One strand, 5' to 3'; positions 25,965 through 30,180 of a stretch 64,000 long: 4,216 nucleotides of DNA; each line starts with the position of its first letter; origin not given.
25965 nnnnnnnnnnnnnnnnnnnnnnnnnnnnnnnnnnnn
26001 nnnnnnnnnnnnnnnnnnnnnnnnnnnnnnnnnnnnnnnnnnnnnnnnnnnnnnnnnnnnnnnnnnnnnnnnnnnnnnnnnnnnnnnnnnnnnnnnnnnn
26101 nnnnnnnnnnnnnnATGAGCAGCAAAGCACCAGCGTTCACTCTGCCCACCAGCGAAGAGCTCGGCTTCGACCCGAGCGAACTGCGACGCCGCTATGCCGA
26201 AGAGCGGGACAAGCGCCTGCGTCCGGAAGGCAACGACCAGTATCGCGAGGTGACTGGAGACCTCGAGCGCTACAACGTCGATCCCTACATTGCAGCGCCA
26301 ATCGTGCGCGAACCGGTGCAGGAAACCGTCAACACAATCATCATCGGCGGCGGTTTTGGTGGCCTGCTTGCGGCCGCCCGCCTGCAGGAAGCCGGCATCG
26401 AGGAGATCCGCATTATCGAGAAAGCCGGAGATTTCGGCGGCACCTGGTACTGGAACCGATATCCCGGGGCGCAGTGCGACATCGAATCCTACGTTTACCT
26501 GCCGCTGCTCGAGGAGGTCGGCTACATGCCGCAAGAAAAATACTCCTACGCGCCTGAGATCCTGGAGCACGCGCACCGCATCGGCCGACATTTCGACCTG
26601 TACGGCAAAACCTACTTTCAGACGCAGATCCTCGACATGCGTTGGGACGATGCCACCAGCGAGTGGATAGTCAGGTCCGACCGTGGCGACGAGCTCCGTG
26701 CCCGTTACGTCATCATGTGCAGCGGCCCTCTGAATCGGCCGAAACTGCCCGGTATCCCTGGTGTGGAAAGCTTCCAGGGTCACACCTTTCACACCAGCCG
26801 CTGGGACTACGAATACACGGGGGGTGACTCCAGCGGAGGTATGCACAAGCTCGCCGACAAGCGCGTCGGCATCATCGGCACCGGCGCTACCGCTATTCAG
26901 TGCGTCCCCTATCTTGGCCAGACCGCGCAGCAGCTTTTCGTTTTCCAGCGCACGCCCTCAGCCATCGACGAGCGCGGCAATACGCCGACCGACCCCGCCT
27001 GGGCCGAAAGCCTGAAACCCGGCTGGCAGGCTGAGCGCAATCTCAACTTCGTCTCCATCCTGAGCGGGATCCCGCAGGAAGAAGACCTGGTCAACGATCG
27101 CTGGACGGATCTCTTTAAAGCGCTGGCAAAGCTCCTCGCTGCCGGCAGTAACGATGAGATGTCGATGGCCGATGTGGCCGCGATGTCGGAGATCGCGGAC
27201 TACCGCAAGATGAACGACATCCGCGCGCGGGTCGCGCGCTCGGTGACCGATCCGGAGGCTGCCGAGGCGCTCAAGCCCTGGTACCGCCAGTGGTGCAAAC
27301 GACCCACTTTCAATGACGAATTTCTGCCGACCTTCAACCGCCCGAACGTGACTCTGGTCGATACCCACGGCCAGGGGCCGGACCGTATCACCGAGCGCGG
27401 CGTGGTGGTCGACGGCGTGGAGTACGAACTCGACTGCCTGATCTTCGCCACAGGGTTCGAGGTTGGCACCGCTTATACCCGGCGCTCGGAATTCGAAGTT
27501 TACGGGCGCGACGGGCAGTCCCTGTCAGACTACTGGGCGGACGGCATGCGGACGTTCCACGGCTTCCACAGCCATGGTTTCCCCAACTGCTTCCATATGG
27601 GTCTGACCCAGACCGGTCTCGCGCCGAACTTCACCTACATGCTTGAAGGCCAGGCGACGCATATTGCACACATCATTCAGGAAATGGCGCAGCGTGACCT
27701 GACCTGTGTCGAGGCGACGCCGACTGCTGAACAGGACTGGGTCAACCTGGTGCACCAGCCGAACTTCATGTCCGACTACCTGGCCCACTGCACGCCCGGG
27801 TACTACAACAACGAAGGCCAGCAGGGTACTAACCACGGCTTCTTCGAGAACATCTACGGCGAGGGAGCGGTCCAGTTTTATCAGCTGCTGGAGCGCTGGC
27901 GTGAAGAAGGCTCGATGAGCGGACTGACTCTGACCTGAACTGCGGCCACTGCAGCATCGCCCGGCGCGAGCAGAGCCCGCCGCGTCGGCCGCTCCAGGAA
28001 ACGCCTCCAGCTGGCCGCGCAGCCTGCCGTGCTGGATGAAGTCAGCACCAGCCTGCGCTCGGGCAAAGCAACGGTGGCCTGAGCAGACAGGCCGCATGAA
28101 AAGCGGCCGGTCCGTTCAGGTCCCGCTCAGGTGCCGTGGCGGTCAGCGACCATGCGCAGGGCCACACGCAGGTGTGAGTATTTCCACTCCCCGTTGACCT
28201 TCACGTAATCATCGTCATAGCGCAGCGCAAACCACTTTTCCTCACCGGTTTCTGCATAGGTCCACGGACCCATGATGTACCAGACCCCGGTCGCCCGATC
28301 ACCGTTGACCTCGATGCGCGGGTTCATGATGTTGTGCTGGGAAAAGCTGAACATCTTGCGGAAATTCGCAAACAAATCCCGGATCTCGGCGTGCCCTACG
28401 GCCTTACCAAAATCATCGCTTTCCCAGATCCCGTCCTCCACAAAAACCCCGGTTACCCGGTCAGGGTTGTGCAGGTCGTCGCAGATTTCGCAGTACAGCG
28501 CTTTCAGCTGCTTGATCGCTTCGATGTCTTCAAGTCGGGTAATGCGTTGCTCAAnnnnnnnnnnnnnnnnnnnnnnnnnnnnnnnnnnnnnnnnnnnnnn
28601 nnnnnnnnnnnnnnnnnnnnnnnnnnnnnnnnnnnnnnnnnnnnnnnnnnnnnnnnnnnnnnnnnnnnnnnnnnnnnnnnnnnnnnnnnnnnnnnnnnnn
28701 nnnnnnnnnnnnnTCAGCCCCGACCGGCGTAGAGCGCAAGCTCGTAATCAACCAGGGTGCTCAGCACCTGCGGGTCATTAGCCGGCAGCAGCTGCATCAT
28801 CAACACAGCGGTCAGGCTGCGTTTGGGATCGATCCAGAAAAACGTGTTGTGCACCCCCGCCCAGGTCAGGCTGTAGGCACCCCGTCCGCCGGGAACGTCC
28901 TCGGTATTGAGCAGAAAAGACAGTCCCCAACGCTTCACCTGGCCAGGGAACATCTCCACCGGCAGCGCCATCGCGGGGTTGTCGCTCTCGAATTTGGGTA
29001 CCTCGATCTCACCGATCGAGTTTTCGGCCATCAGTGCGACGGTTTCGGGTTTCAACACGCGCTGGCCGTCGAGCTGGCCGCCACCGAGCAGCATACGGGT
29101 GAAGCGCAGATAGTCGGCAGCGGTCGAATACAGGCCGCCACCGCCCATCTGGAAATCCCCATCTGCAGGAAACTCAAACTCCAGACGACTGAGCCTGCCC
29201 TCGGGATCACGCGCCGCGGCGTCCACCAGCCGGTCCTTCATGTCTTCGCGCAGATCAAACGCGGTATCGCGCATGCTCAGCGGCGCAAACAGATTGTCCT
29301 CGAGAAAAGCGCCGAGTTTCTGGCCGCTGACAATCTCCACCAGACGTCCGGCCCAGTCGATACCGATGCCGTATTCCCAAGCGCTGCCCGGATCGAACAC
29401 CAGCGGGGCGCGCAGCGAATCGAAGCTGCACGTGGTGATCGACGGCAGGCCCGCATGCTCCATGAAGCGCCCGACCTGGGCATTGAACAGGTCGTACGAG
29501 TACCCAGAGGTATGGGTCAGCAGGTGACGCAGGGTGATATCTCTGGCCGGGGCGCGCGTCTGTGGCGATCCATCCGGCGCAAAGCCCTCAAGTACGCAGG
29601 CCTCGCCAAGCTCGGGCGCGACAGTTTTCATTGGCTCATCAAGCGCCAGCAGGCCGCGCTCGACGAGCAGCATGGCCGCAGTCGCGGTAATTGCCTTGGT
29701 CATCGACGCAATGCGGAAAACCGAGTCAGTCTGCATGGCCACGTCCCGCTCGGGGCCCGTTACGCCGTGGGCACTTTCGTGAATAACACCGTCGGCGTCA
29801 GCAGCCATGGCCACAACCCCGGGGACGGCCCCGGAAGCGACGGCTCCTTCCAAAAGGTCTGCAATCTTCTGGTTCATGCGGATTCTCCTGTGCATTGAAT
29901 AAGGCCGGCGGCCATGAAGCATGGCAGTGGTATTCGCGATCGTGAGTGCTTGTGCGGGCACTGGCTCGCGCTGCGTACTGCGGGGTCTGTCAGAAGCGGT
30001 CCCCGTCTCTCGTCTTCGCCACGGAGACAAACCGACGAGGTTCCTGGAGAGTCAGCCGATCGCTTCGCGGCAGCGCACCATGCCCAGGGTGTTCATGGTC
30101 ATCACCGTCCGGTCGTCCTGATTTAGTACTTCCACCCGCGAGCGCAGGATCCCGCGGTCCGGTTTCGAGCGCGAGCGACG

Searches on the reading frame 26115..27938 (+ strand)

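Call 33: search_protein_families(library=pfam, proteins=[window:26115-27938:+], max_evalue=0.0001)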
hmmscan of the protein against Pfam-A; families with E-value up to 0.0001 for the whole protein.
window:26115-27938:+ (607 aa): 6 families
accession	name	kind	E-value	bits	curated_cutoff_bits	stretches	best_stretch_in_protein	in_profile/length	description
PF00743.25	FMO-like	-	2.3e-11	43.3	22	1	75-285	5-220/532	Flavin-binding monooxygenase-like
PF13738.12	Pyr_redox_3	-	2.4e-11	43.9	30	1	75-232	1-162/305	Pyridine nucleotide-disulphide oxidoreductase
PF07992.20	Pyr_redox_2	-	5.3e-11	42.9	26.1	1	74-282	3-176/291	Pyridine nucleotide-disulphide oxidoreductase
PF13450.12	NAD_binding_8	-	6.2e-10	39.6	21.9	1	76-127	1-51/68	NAD(P)-binding Rossmann-like domain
PF01266.30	DAO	-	1.8e-07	31.4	27.9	0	75-112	3-40/353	FAD dependent oxidoreductase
PF00890.30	FAD_binding_2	-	1.7e-05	24.7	20.4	1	74-113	2-40/414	FAD binding domain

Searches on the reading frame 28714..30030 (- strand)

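Call 33: search_protein_families(library=pfam, proteins=[window:28714-30030:-], max_evalue=0.0001)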
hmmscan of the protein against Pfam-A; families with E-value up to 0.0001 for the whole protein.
window:28714-30030:- (438 aa): 1 family
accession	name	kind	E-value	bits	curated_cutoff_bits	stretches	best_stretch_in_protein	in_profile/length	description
PF00144.29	Beta-lactamase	-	1.1e-57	196.2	27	1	57-419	2-315/329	Beta-lactamase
